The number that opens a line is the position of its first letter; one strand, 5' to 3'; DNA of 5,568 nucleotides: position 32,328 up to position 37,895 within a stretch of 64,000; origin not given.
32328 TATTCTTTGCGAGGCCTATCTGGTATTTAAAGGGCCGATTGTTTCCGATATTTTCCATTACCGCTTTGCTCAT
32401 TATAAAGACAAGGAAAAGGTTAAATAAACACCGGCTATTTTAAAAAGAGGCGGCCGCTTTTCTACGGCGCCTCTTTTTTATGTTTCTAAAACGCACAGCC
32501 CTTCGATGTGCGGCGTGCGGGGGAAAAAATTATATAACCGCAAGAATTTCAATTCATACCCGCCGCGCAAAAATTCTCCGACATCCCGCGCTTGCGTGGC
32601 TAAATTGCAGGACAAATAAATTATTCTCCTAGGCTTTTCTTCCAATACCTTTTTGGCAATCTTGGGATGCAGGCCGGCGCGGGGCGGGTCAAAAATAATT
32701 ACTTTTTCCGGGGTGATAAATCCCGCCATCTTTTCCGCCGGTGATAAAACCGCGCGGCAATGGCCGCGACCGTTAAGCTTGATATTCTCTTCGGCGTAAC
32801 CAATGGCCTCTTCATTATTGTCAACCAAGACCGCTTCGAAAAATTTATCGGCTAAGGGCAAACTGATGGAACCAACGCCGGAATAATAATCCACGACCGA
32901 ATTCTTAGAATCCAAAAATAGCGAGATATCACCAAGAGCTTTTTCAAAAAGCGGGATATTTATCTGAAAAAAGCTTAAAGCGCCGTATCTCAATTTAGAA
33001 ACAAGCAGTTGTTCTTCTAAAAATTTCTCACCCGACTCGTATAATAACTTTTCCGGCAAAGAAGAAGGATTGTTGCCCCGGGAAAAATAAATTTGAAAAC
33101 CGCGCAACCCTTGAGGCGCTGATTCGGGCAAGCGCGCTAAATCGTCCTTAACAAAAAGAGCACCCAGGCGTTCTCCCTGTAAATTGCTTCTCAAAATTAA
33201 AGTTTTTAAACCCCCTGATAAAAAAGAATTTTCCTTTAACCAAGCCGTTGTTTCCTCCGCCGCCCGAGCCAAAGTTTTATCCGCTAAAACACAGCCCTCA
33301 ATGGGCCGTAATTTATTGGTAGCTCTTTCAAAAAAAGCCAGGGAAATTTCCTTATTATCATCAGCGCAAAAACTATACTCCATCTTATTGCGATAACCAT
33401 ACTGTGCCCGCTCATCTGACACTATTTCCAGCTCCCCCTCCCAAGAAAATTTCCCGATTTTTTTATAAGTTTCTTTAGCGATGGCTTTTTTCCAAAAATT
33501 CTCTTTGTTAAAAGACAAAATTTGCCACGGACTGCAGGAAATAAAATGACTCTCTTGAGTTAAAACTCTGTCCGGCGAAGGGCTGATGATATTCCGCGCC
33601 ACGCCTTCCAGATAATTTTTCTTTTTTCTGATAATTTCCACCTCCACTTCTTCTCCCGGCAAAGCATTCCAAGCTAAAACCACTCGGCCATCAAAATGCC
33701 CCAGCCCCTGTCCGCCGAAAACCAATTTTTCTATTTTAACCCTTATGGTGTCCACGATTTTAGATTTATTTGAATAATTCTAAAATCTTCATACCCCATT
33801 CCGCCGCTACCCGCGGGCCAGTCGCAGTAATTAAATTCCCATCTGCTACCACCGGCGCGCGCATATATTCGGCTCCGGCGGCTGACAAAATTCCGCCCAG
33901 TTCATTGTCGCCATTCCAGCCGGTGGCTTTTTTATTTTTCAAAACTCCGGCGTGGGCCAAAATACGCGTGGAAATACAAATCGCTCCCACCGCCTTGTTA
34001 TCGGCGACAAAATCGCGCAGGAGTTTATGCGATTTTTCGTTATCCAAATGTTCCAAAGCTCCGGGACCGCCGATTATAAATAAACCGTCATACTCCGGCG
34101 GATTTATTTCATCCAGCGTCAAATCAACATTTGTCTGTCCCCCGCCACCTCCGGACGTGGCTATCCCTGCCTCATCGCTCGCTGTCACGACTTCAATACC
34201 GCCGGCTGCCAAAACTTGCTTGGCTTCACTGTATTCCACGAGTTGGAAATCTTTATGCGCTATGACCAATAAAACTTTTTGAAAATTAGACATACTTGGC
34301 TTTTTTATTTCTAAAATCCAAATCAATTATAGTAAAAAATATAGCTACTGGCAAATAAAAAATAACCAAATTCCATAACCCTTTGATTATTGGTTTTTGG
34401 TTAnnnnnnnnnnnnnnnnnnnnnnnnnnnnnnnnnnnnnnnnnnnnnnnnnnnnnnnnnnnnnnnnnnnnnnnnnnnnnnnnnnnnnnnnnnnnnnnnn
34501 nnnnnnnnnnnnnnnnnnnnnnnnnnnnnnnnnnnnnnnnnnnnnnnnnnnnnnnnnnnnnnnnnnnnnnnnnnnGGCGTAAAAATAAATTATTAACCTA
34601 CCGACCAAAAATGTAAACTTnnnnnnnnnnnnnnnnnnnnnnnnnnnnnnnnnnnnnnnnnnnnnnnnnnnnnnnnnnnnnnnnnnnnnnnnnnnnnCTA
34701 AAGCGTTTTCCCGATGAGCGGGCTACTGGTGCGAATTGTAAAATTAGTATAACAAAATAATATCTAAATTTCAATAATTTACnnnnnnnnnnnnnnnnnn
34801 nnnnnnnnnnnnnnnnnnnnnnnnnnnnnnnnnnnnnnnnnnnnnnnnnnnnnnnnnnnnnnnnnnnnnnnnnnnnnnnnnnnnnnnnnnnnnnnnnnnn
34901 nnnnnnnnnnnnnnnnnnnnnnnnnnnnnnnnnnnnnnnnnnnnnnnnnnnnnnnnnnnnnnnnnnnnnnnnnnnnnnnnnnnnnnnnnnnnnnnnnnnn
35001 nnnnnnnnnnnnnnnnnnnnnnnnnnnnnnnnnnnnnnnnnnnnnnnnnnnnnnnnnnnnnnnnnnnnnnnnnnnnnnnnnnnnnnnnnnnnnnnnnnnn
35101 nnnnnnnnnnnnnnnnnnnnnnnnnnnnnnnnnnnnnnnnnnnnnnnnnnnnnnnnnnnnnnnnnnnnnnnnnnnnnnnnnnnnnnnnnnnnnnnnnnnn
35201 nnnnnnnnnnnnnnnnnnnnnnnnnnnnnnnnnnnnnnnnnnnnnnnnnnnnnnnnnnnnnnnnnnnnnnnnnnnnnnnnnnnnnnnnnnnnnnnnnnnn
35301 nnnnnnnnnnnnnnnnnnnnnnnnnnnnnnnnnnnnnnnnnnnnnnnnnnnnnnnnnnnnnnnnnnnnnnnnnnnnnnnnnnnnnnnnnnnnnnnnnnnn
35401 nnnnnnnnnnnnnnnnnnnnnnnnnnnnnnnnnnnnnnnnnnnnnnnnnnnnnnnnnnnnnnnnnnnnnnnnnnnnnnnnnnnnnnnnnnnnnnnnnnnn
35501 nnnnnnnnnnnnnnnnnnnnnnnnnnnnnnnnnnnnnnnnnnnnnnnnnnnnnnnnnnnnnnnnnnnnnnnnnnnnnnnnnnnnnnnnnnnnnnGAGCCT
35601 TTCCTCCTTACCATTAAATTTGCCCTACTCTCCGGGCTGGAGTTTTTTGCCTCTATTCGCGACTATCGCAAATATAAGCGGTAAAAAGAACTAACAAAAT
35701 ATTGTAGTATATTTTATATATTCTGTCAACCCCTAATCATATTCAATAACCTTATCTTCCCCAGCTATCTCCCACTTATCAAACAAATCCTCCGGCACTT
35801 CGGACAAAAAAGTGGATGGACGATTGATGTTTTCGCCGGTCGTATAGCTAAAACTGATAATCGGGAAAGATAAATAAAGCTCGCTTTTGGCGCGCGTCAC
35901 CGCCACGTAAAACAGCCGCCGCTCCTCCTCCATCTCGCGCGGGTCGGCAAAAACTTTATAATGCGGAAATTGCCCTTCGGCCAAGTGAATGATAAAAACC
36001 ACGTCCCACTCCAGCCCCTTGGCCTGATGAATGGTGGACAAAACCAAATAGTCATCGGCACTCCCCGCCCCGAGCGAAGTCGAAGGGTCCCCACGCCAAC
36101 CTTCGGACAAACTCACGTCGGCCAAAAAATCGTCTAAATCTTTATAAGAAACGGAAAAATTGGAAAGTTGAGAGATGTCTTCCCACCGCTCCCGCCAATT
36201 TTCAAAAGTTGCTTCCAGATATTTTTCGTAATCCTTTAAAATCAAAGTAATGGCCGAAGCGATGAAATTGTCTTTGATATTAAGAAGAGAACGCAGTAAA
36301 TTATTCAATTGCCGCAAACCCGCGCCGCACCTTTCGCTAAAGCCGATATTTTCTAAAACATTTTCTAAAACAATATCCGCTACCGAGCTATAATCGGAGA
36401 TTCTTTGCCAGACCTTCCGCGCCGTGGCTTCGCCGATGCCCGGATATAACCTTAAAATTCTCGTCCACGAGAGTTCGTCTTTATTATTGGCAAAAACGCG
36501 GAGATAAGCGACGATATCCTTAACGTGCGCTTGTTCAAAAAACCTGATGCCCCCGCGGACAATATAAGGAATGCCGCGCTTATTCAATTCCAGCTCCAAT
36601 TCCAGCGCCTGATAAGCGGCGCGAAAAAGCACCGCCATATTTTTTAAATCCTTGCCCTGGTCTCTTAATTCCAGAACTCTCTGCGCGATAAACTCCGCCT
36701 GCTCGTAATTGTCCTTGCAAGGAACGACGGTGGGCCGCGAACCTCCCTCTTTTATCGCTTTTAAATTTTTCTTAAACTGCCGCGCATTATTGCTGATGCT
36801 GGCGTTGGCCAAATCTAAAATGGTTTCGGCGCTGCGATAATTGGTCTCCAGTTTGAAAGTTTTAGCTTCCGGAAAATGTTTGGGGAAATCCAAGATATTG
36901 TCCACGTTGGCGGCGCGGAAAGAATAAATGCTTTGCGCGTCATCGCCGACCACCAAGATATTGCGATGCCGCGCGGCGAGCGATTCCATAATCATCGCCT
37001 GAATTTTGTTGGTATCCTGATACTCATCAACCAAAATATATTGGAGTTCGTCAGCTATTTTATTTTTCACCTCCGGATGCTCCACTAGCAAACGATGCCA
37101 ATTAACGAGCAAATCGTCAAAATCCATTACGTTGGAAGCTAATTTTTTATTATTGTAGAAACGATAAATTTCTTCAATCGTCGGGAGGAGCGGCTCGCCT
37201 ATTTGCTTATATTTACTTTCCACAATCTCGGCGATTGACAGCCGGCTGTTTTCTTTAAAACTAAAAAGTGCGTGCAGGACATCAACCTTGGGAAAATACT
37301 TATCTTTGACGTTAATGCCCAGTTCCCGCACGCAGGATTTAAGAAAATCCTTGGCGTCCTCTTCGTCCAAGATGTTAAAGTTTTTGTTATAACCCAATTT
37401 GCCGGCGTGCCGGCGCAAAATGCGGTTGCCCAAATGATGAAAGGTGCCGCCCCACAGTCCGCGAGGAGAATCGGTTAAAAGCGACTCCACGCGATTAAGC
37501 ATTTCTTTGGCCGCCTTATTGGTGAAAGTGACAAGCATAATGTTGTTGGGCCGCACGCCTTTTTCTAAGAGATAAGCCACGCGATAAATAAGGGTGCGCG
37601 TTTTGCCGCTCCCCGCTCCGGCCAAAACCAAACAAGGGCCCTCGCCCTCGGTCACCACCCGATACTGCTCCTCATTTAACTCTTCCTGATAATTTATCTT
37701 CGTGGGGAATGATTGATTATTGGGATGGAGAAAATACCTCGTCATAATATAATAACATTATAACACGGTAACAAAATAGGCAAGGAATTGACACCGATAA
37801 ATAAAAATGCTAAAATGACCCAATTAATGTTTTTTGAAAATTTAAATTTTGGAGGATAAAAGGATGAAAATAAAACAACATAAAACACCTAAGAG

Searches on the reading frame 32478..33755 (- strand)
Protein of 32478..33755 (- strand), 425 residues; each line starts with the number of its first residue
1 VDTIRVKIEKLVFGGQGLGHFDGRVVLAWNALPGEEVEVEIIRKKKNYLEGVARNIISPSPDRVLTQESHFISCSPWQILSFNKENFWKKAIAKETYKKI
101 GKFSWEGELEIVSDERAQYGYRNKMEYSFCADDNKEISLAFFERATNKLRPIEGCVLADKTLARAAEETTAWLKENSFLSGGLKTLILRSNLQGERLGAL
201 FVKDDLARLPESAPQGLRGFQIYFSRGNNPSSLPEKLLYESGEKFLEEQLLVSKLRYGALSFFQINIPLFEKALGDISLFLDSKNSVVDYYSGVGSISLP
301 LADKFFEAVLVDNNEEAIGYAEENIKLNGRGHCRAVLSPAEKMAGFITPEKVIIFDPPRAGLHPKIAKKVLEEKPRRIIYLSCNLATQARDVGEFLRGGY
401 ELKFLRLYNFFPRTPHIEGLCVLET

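Call 53: search_protein_families(library=pfam, proteins=[window:32478-33755:-], max_evalue=0.001)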
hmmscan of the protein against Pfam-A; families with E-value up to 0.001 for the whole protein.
window:32478-33755:- (425 aa): 5 families
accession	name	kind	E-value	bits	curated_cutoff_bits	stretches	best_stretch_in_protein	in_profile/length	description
PF05958.17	tRNA_U5-meth_tr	-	7.4e-15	55.2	23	1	119-423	33-354/357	tRNA (Uracil-5-)-methyltransferase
PF01938.26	TRAM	-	5.3e-10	39.4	21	1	3-52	7-59/61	TRAM domain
PF13847.12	Methyltransf_31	-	2.5e-05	24.4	27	1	282-344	2-67/145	Methyltransferase domain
PF02475.24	TRM5-TYW2_MTfase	-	4.4e-05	23.9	28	1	282-354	35-110/164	TRM5/TYW2 methyltransferase domain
PF05175.20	MTS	-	0.00048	20.3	23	0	283-358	31-107/170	Methyltransferase small domain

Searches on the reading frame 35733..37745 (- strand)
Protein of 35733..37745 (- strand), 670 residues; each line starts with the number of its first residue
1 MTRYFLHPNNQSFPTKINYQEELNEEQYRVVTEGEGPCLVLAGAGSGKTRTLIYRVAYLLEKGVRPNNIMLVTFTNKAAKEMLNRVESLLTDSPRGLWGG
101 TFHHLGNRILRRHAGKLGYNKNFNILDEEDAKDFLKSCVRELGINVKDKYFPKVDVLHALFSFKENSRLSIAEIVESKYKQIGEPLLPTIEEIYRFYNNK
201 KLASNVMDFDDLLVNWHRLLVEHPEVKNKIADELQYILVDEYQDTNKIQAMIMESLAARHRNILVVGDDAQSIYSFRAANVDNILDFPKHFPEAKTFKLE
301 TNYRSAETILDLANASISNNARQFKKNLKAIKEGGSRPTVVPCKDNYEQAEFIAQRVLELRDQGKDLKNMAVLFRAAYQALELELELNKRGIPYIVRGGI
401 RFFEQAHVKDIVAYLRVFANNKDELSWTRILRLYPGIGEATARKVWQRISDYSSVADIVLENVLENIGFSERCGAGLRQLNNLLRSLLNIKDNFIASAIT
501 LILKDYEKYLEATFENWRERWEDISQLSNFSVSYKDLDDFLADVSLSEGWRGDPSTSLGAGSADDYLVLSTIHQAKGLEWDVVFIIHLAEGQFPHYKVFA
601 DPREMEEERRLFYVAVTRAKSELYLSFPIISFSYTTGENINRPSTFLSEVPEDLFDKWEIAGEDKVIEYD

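Call 8: search_protein_families(library=pfam, proteins=[window:35733-37745:-], max_evalue=0.001)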
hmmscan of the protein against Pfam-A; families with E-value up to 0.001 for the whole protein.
window:35733-37745:- (670 aa): 6 families
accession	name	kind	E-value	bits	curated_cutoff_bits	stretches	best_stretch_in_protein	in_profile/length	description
PF00580.27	UvrD-helicase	-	1.9e-80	270.9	23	1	23-292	1-271/271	UvrD/REP helicase N-terminal domain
PF13361.12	UvrD_C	-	2e-64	218.7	25.6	1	298-627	2-347/350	UvrD-like helicase C-terminal domain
PF13245.12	AAA_19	-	5.9e-22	78.7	25.1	1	35-277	11-134/134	AAA domain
PF13538.12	UvrD_C_2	-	1e-13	51.3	27.4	1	567-625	2-51/52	UvrD-like helicase C-terminal domain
PF01443.25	Viral_helicase1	-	6.1e-09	36.5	21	0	569-624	179-225/228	Viral superfamily 1 RNA helicase core domain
PF13604.12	AAA_30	-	1.4e-07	31.9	27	0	23-85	2-65/191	AAA domain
